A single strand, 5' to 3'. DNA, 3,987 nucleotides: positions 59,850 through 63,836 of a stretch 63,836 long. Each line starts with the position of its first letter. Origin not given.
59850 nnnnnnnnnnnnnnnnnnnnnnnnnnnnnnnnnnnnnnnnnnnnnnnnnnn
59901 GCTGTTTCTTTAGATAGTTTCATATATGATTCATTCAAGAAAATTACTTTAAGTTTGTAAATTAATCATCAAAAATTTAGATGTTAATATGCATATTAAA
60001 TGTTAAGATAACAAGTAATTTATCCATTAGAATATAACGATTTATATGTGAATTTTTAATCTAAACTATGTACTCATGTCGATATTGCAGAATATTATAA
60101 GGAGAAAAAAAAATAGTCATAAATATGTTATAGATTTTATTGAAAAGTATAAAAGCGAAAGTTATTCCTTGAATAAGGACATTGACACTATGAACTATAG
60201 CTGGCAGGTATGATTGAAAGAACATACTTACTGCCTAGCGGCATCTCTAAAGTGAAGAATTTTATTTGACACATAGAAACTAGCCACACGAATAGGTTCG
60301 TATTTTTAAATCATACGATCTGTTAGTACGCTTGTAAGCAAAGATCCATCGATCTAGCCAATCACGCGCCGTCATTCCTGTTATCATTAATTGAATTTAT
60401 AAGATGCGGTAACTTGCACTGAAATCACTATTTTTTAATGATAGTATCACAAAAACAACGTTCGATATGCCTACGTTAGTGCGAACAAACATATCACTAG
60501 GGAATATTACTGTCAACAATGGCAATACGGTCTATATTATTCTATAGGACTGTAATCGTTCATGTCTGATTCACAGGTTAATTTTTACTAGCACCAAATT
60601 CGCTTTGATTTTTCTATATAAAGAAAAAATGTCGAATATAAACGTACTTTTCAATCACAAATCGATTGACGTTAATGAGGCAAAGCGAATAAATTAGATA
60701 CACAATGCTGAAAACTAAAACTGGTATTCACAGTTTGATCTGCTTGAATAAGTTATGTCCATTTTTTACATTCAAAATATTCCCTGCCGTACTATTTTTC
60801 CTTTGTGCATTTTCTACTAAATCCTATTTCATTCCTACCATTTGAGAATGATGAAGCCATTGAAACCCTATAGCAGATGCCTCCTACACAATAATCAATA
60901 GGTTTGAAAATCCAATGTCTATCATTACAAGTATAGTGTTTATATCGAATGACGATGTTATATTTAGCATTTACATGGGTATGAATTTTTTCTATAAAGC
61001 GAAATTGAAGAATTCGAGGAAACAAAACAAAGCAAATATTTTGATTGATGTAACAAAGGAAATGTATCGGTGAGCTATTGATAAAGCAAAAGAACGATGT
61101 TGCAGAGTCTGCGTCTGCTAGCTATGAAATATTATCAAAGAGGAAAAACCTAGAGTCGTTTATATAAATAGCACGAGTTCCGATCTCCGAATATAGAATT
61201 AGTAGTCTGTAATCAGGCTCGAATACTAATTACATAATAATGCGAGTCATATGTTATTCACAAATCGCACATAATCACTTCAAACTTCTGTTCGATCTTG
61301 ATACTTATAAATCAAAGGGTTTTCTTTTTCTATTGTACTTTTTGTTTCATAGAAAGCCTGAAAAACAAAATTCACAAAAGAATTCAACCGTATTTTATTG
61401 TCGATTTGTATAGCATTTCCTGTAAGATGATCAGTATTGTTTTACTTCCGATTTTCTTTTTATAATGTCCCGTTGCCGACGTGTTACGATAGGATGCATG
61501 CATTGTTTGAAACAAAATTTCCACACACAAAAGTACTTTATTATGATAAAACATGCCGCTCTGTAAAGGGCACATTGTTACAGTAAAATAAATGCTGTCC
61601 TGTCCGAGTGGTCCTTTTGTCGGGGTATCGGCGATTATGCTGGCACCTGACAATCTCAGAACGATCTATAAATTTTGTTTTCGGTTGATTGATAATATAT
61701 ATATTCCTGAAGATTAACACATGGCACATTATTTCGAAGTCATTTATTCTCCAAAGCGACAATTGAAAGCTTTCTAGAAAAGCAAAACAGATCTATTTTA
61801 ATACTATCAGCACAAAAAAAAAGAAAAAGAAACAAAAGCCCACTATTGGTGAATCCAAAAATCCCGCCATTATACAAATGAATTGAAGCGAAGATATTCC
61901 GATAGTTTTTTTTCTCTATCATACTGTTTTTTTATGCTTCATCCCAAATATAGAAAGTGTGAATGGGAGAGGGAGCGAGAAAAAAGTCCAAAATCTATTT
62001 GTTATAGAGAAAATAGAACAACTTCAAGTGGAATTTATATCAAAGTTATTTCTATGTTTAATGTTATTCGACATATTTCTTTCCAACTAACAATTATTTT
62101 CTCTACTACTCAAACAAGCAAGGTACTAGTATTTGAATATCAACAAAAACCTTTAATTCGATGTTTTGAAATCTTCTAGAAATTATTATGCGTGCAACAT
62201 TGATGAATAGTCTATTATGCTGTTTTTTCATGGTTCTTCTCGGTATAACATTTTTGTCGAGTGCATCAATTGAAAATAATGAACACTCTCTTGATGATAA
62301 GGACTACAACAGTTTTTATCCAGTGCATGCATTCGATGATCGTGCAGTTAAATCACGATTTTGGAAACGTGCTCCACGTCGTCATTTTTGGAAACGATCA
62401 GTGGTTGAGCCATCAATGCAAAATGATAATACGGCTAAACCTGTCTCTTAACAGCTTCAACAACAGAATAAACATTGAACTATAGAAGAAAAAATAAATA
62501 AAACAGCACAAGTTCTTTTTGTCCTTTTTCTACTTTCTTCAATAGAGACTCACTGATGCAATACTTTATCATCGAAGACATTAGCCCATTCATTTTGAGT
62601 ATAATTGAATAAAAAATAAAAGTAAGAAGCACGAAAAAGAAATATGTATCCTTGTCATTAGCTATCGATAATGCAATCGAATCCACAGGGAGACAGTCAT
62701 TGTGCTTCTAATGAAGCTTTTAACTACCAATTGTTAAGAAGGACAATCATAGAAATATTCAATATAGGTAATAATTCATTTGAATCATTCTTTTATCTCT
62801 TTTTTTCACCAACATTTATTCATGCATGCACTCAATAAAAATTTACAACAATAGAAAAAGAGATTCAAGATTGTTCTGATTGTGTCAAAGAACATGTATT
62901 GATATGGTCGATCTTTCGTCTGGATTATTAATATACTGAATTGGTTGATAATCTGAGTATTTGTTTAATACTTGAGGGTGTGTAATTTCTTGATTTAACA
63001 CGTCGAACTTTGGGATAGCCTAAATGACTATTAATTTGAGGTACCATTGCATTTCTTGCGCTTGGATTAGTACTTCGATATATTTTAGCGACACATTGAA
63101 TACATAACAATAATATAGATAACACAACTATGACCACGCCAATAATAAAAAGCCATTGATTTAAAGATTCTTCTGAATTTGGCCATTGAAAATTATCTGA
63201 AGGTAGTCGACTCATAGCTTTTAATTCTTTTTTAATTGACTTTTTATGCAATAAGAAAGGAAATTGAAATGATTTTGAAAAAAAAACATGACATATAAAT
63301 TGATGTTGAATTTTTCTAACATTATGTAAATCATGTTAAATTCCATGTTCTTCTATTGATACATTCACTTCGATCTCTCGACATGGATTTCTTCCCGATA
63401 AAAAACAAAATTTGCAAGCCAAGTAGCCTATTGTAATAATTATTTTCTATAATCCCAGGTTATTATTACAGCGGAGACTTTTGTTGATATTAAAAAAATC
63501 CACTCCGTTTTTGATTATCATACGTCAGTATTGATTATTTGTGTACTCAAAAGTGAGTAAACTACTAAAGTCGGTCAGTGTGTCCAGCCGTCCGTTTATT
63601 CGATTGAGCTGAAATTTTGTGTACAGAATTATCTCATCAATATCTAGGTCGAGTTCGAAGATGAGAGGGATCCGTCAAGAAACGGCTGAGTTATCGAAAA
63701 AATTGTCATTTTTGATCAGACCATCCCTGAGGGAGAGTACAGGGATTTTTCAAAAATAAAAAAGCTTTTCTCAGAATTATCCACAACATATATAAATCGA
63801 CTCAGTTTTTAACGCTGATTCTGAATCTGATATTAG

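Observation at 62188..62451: Candidate novel secreted prepropeptide with duplicated R(S/H)FW-KR motifs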

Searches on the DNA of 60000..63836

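Call 27: search_rna_families(source=window, start=60000, end=63836, threshold=evalue, max_evalue=1)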
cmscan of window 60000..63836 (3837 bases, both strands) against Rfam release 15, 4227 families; matches with E-value up to 1: 0.
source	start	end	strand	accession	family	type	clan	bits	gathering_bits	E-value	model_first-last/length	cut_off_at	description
